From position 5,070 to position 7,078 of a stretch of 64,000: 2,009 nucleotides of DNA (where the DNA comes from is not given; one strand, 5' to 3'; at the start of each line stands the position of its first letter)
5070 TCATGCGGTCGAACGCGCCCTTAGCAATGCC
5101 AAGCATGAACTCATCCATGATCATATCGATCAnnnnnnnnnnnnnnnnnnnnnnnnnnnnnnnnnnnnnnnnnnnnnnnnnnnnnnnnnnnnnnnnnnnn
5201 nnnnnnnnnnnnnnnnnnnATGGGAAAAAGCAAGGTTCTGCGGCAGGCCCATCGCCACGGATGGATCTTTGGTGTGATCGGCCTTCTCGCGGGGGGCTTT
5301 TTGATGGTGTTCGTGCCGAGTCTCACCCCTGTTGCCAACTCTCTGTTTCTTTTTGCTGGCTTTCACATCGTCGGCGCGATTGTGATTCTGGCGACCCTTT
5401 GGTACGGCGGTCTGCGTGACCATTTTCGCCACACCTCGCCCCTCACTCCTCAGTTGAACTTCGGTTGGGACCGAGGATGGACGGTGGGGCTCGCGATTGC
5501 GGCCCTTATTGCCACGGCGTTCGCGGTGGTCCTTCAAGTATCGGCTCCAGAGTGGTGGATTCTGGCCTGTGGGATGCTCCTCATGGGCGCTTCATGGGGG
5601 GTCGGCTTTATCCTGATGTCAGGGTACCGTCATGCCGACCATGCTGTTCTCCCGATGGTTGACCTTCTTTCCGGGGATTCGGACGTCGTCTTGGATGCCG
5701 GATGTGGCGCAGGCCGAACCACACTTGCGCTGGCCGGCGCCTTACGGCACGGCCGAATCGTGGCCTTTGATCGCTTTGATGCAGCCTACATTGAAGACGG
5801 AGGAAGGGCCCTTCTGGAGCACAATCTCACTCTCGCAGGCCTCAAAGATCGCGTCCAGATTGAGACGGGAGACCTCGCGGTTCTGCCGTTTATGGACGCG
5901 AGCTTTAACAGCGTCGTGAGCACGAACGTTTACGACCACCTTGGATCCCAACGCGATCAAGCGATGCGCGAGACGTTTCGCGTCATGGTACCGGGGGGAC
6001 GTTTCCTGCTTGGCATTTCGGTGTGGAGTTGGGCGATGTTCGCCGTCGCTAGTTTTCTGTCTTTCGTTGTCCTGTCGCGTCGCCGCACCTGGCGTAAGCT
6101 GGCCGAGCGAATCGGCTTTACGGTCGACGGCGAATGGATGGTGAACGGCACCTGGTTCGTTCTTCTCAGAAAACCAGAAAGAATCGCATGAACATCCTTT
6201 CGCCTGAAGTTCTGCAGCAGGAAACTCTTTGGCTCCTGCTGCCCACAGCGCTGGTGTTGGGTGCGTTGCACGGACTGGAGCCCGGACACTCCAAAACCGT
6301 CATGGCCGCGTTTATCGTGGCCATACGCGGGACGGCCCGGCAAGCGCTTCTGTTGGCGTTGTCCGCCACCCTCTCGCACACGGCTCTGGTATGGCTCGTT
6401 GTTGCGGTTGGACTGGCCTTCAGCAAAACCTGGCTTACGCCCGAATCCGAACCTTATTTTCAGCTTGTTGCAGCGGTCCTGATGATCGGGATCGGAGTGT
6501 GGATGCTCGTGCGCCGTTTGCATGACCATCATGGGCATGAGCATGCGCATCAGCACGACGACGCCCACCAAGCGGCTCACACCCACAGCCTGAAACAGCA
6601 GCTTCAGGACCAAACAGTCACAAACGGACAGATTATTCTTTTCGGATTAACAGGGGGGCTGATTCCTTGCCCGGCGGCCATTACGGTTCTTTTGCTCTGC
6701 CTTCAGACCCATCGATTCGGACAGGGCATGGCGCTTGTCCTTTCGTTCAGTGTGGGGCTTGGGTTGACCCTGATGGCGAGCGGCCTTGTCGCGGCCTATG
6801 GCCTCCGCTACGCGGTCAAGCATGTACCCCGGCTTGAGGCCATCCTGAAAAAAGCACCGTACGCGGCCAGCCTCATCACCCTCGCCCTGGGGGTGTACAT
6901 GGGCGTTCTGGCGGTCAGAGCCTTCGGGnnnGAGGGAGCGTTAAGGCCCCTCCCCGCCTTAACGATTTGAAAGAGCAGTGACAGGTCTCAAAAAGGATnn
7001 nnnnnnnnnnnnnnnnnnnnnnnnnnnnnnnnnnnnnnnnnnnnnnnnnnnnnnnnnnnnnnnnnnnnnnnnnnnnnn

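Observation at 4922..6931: Metal-sensor / membrane methyltransferase / RcnA efflux operon with a perfect palindromic operator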

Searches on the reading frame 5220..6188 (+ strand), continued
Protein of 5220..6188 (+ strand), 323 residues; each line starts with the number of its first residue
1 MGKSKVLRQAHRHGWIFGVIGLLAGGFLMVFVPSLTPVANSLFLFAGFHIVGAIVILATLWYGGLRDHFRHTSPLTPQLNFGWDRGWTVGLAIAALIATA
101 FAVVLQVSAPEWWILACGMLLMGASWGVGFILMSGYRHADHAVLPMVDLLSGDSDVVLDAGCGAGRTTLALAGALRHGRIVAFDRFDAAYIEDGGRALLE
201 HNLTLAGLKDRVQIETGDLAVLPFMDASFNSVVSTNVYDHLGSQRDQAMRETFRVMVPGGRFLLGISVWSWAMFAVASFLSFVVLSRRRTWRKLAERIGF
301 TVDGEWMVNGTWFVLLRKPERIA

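Call 45: search_protein_families(library=pfam, proteins=[L030:4942-5625:+, L061:4966-5595:+, L047:5276-6316:+, L057:4945-5601:+, L010:5035-6105:+, L048:3267-3827:-, L061:2943-3890:+, L048:7288-8460:+, L039:5012-5700:+], max_evalue=0.001)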
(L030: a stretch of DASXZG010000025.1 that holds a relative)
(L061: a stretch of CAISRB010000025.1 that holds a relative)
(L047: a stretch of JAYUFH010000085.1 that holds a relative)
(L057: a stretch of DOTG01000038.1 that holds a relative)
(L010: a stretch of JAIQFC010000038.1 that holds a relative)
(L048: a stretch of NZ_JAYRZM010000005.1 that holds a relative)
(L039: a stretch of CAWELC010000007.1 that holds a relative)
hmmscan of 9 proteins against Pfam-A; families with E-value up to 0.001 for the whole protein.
L030:4942-5625:+ (228 aa): 0 families

L061:4966-5595:+ (210 aa): 0 families

L047:5276-6316:+ (347 aa): 2 families
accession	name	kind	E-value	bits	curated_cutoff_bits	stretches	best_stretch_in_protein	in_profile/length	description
PF01545.26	Cation_efflux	-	1.9e-42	145.7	26.6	1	53-234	4-189/198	Cation efflux family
PF16916.11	ZT_dimer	-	2.4e-15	56.8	26.7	1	247-323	2-77/78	Dimerisation domain of Zinc Transporter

L057:4945-5601:+ (219 aa): 1 family
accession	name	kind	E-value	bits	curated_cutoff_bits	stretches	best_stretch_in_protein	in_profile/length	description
PF01545.26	Cation_efflux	-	1.2e-30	107.3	26.6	1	28-217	5-198/198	Cation efflux family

L010:5035-6105:+ (357 aa): 1 family
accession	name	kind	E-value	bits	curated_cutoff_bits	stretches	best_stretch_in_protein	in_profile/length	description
PF00892.27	EamA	-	2.7e-32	112.3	28.2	2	16-155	2-134/135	EamA-like transporter family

L048:3267-3827:- (187 aa): 1 family
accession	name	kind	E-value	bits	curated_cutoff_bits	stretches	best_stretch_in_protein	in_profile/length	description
PF00440.29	TetR_N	-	7.2e-09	35.7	24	1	36-70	12-46/47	Bacterial regulatory proteins, tetR family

L061:2943-3890:+ (316 aa): 4 families
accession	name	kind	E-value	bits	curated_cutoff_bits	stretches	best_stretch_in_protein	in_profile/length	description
PF06445.20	GyrI-like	-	1.1e-21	78.2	26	1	166-314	6-155/155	GyrI-like small molecule binding domain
PF00165.29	HTH_AraC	-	6.6e-21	74.4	26.6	2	25-65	1-41/42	Bacterial regulatory helix-turn-helix proteins, AraC family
PF12833.13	HTH_18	-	1.7e-20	73.5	33.6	1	38-117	1-79/80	Helix-turn-helix domain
PF14526.11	Cass2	-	1.4e-13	51.8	27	1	184-313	26-150/150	Integron-associated effector binding protein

L048:7288-8460:+ (391 aa): 2 families
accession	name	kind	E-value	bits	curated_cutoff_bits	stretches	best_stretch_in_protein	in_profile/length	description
PF03824.22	NicO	-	8.2e-39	134.1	27.7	2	250-385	146-282/287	High-affinity nickel-transport protein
PF13386.12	DsbD_2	-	5.7e-07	30.1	24.9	1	285-358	116-189/199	Cytochrome C biogenesis protein transmembrane region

L039:5012-5700:+ (229 aa): 1 family
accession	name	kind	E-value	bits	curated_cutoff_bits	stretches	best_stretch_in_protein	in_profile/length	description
PF01545.26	Cation_efflux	-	3.6e-33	115.5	26.6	1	29-228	2-173/198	Cation efflux family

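Call 58: search_protein_families(library=pfam, proteins=[L052:5686-5979:+, L052:6013-6975:+, L059:5661-6620:+, L071:5603-6382:+, L074:5657-6688:+, L069:5456-6757:+, L056:5720-7120:+, L055:5388-6266:+, L020:5717-6409:+, L035:6018-7358:+], max_evalue=0.001)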
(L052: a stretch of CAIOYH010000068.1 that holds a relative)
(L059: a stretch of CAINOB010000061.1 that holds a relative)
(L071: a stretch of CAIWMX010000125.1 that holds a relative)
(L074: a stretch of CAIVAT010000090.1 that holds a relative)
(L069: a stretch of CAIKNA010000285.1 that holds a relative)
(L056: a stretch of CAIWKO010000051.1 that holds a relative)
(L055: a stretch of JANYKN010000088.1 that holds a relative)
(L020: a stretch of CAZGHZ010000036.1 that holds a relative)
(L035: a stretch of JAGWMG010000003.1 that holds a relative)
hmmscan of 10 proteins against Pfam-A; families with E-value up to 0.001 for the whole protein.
L052:5686-5979:+ (98 aa): 0 families

L052:6013-6975:+ (321 aa): 0 families

L059:5661-6620:+ (320 aa): 1 family
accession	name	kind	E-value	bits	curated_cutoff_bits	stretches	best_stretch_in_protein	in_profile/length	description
PF00149.33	Metallophos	-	1.3e-11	45.7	21.5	1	38-237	2-190/191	Calcineurin-like phosphoesterase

L071:5603-6382:+ (260 aa): 0 families

L074:5657-6688:+ (344 aa): 3 families
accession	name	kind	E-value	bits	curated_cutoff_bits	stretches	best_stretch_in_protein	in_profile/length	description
PF08269.17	dCache_2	-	6.2e-32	111.4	26.5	2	249-344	90-184/298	Cache domain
PF17200.10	sCache_2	-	4.3e-31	108.4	25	2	252-344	51-143/155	Single Cache domain 2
PF17201.10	Cache_3-Cache_2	-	4e-06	26.8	27.7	0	123-185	205-263/299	Cache 3/Cache 2 fusion domain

L069:5456-6757:+ (434 aa): 3 families
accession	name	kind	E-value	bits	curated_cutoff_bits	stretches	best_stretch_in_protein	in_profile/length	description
PF02518.31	HATPase_c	-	7.5e-25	88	26.4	1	323-433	1-109/111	Histidine kinase-, DNA gyrase B-, and HSP90-like ATPase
PF00512.31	HisKA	-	1.7e-09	38.1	26.9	1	212-276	4-65/66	His Kinase A (phospho-acceptor) domain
PF14501.12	HATPase_c_5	-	0.00069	19.9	22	0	327-431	5-101/102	GHKL domain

L056:5720-7120:+ (467 aa): 1 family
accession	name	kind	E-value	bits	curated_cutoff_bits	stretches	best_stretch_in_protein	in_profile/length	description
PF13715.12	CarbopepD_reg_2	-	3.7e-05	24.1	32.2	1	58-111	8-61/88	CarboxypepD_reg-like domain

L055:5388-6266:+ (293 aa): 3 families
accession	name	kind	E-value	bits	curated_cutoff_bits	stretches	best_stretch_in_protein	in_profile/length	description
PF05368.20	NmrA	-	1.7e-21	77.5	27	1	2-252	3-265/298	NmrA-like family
PF13460.12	NAD_binding_10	-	7e-13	49.3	27.2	1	8-148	1-153/184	NAD(P)H-binding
PF01370.27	Epimerase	-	1.9e-06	27.9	20.9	0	4-76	1-71/240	NAD dependent epimerase/dehydratase family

L020:5717-6409:+ (231 aa): 3 families
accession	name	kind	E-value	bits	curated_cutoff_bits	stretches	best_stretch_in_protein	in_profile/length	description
PF13507.12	GATase_5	-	2e-37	129.2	27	1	4-210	5-232/260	CobB/CobQ-like glutamine amidotransferase domain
PF01965.30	DJ-1_PfpI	-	1.1e-08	35.5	26.6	1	40-101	60-116/165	DJ-1/PfpI family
PF07685.20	GATase_3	-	1.1e-06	28.8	27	1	27-95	25-91/196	CobB/CobQ-like glutamine amidotransferase domain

L035:6018-7358:+ (447 aa): 8 families
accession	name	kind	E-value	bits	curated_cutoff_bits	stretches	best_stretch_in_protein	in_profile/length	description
PF02353.26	CMAS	-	1.7e-88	296.9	27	1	148-412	5-273/273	Mycolic acid cyclopropane synthetase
PF13649.12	Methyltransf_25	-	5.7e-17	62.6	27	1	210-304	1-97/97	Methyltransferase domain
PF08242.18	Methyltransf_12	-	3.3e-13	50.6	30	1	211-305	1-97/98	Methyltransferase domain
PF08241.18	Methyltransf_11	-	1.2e-12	48.7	21.2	1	211-307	1-94/95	Methyltransferase domain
PF13489.12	Methyltransf_23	-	1.9e-12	47.7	27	1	201-351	17-124/164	Methyltransferase domain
PF13847.12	Methyltransf_31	-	2.7e-11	43.8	27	1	205-312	2-113/145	Methyltransferase domain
PF25371.1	DUF7884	-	1.3e-07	32.2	27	1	50-117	13-81/90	Domain of unknown function (DUF7884)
PF05175.20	MTS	-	0.0003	20.9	23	1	206-281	31-108/170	Methyltransferase small domain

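Call 64: search_protein_families(library=pfam, proteins=[L027:5359-6927:+, L021:5635-7161:+, L019:5855-6289:+, L022:5002-5349:+, L044:5025-5510:+, L065:1255-1824:+, L068:3328-3891:+, L024:5006-5530:-, L026:4909-5589:-, L072:5112-5447:-], max_evalue=0.001)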
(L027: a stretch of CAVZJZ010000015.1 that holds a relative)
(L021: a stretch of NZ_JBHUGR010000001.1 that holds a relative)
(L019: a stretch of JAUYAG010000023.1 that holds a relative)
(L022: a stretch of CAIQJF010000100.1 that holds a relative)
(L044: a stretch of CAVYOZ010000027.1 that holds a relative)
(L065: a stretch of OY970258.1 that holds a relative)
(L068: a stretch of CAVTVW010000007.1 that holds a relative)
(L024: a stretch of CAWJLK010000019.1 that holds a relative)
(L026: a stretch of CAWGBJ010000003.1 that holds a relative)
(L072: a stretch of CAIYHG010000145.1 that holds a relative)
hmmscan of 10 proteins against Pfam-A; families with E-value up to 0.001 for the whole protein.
L027:5359-6927:+ (523 aa): 0 families

L021:5635-7161:+ (509 aa): 3 families
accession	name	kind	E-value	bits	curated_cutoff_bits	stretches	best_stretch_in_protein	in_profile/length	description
PF07732.21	Cu-oxidase_3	-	2.8e-39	134.3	21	1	84-189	11-117/119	Multicopper oxidase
PF07731.20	Cu-oxidase_2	-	3.2e-30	105.1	20.4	1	415-508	30-133/137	Multicopper oxidase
PF00394.28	Cu-oxidase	-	8e-13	49.2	21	1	199-320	4-134/157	Multicopper oxidase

L019:5855-6289:+ (145 aa): 3 families
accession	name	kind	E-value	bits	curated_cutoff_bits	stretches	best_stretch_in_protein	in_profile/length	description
PF13411.12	MerR_1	-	2.8e-18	66.2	21.6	1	8-74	2-67/69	MerR HTH family regulatory protein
PF09278.17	MerR-DNA-bind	-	4.1e-16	59.8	25.4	1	51-111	2-64/65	MerR, DNA binding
PF00376.29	MerR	-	7e-14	51.8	28.2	1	8-45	1-38/38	MerR family regulatory protein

L022:5002-5349:+ (116 aa): 0 families

L044:5025-5510:+ (162 aa): 0 families

L065:1255-1824:+ (190 aa): 1 family
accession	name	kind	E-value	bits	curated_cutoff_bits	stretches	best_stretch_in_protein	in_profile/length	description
PF03551.20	PadR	-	1e-12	48.3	27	1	32-102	2-75/75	Transcriptional regulator PadR-like family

L068:3328-3891:+ (188 aa): 1 family
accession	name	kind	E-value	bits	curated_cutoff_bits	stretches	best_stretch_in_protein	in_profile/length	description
PF03551.20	PadR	-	7.5e-14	51.9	27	1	33-102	2-74/75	Transcriptional regulator PadR-like family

L024:5006-5530:- (175 aa): 0 families

L026:4909-5589:- (227 aa): 3 families
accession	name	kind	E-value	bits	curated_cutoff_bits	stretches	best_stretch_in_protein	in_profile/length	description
PF13409.12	GST_N_2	-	3.1e-10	40.9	25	1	10-72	4-67/70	Glutathione S-transferase, N-terminal domain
PF02798.26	GST_N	-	6.3e-07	30.1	20.9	1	1-69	3-71/76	Glutathione S-transferase, N-terminal domain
PF13417.12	GST_N_3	-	1.7e-05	25.5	22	1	17-78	16-73/75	Glutathione S-transferase, N-terminal domain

L072:5112-5447:- (112 aa): 2 families
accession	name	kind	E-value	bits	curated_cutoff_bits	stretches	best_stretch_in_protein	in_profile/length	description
PF01740.26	STAS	-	6e-13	48.9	22.6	1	8-109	5-106/106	STAS domain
PF13466.11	STAS_2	-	1.3e-05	25.7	29.2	1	27-97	11-80/80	STAS domain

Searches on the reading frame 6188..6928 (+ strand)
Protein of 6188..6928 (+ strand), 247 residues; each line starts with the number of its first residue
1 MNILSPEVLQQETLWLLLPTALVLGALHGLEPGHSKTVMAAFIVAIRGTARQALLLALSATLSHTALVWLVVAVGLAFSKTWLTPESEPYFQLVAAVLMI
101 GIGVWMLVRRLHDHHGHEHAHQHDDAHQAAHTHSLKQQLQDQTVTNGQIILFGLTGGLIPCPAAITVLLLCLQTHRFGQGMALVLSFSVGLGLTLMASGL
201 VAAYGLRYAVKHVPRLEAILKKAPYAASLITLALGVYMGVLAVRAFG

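Call 6: search_protein_families(library=pfam, proteins=[window:6188-6928:+], max_evalue=0.01)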
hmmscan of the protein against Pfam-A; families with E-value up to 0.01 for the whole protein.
window:6188-6928:+ (247 aa): 3 families
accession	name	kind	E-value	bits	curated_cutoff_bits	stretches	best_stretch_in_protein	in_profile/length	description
PF03824.22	NicO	-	4e-24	85.9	27.7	2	15-132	2-130/287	High-affinity nickel-transport protein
PF13386.12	DsbD_2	-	5.3e-11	43.2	24.9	1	38-209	20-181/199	Cytochrome C biogenesis protein transmembrane region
PF13727.12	CoA_binding_3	-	0.0024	18.4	25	1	47-142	12-103/175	CoA-binding domain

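Call 7: search_protein_families(library=ncbifam, proteins=[window:6188-6928:+], max_evalue=0.01)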
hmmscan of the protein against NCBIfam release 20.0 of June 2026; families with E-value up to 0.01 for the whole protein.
window:6188-6928:+ (247 aa): 4 families
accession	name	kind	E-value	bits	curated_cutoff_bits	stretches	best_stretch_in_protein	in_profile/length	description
NF007454.0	PRK10019.1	subfamily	2.7e-84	282.7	195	2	112-241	147-276/283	nickel/cobalt efflux transporter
NF033827.1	CDF_efflux_DmeF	equivalog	0.00012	21.6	250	1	66-138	93-172/309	CDF family Co(II)/Ni(II) efflux transporter DmeF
NF050121.1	bc1_QcrA_actin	exception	0.006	16.1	275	1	51-172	23-149/319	cytochrome bc1 complex Rieske iron-sulfur subunit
NF040495.1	tranport_ArsG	equivalog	0.0063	15.9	200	0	17-240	6-222/225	aromatic aminobenezylarsenical efflux permease ArsG family transporter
